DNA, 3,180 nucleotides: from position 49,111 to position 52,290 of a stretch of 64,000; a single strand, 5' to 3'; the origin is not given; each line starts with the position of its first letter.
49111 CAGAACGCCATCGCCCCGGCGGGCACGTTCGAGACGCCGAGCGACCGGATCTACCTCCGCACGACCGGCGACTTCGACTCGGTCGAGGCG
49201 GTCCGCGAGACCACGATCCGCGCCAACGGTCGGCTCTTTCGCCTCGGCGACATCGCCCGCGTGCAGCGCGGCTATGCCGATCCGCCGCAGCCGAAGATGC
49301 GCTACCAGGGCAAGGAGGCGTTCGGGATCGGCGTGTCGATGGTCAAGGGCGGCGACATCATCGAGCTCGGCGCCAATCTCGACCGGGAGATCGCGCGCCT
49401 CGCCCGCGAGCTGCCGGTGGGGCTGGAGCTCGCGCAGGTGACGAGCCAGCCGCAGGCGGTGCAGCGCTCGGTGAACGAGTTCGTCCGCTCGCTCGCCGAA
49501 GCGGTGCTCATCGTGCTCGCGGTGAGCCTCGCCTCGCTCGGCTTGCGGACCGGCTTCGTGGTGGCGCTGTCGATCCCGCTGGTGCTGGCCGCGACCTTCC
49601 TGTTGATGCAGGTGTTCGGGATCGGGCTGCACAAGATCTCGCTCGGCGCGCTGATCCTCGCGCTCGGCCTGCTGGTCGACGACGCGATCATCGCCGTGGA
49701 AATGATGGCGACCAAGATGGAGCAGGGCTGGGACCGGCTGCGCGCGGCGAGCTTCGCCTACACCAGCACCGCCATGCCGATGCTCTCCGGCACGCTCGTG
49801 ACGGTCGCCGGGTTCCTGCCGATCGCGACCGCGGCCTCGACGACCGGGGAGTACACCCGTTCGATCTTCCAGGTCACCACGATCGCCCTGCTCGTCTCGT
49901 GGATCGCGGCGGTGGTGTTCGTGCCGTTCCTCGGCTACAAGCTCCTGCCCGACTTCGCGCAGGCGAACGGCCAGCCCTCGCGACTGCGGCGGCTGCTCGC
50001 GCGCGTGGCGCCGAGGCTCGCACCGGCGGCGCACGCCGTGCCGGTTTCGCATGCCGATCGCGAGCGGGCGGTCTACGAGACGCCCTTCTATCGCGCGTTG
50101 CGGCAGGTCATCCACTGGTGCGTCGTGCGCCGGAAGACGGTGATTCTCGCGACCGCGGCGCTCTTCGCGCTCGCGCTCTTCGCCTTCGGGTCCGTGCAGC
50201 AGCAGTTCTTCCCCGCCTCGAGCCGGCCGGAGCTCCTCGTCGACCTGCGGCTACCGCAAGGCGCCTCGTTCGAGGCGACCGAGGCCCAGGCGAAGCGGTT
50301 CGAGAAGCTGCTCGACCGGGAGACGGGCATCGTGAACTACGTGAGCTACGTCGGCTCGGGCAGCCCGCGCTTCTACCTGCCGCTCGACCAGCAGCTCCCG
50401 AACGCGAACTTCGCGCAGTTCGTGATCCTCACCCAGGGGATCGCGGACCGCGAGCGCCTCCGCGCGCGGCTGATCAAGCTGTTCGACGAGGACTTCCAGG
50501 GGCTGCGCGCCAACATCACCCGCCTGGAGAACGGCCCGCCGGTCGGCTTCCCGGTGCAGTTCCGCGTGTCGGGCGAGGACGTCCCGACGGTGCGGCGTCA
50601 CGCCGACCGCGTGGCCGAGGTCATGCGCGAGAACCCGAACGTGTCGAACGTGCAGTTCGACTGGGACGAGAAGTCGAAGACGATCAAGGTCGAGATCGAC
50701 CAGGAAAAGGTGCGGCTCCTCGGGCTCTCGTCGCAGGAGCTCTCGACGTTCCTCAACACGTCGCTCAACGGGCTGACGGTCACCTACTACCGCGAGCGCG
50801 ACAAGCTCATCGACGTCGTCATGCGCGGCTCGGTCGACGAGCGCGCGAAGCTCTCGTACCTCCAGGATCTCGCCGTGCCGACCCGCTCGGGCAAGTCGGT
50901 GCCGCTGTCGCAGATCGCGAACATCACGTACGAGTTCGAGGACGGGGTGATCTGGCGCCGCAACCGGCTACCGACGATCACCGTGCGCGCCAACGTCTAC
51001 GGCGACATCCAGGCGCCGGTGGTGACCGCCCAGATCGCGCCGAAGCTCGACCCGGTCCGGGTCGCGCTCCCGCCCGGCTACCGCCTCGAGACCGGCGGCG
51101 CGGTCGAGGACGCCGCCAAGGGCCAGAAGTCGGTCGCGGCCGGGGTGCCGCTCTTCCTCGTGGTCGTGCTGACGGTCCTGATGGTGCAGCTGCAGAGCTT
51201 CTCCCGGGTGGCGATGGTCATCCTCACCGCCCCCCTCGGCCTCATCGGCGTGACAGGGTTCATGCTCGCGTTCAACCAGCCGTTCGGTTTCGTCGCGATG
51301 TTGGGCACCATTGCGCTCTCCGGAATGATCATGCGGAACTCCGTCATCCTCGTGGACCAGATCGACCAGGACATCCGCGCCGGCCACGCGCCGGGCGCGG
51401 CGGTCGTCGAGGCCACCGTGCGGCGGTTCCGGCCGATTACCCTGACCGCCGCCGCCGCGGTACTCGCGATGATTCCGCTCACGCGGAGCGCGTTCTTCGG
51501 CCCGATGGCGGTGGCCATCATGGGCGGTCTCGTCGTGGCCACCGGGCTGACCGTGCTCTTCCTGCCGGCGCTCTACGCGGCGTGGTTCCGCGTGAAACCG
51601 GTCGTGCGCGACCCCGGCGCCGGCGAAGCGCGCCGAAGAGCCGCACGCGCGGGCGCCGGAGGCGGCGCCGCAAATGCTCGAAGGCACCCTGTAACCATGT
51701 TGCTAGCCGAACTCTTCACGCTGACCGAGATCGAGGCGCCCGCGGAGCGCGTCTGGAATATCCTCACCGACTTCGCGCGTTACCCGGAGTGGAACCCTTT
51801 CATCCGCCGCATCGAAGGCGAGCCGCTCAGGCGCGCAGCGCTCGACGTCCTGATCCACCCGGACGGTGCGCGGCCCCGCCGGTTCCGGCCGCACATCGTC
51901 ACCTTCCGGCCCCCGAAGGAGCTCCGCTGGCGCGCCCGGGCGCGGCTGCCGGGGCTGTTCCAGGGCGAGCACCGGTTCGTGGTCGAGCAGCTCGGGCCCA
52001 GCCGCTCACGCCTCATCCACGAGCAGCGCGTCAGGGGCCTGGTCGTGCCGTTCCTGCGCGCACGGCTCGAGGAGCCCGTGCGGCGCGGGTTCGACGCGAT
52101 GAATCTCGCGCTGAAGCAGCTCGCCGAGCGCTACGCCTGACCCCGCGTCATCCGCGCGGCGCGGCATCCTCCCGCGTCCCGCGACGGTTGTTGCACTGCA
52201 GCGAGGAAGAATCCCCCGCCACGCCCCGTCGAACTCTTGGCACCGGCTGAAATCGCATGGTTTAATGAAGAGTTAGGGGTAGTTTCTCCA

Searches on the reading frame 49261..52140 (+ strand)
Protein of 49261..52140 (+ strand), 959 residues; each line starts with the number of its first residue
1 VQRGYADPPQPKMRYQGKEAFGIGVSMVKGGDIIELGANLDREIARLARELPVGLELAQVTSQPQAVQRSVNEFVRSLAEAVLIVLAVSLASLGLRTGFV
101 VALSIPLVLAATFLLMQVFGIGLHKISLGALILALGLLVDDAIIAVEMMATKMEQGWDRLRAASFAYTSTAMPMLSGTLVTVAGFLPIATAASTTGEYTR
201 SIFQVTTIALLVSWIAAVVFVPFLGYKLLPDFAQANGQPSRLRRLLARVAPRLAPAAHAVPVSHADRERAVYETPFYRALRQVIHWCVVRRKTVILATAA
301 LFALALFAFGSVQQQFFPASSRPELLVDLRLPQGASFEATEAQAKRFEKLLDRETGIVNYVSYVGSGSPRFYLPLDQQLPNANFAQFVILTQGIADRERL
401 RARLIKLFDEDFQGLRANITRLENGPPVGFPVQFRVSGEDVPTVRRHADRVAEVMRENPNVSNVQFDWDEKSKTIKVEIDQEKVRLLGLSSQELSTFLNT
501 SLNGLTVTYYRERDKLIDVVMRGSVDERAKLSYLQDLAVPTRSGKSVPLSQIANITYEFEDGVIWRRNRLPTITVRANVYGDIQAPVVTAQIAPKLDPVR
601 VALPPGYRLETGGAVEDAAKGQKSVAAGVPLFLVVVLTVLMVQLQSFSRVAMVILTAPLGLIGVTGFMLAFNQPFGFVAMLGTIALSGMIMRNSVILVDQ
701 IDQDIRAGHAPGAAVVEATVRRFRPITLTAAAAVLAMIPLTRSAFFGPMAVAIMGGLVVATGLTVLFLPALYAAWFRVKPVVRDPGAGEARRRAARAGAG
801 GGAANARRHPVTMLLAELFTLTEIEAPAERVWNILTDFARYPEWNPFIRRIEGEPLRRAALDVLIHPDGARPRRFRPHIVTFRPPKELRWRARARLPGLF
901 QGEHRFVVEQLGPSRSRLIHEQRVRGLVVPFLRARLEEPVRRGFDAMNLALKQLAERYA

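Call 46: search_protein_families(library=pfam, proteins=[window:49261-52140:+], max_evalue=0.001)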
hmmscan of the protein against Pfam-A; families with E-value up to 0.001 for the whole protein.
window:49261-52140:+ (959 aa): 3 families
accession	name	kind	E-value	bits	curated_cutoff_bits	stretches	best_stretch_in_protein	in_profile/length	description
PF00873.25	ACR_tran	-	1.3e-112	377.8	28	1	13-773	272-1018/1021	AcrB/AcrD/AcrF family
PF10604.15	Polyketide_cyc2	-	4e-13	50.3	27.4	1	823-956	9-142/142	Polyketide cyclase / dehydrase and lipid transport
PF03364.25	Polyketide_cyc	-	4.8e-07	30.5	23.4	1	824-894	1-84/126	Polyketide cyclase / dehydrase and lipid transport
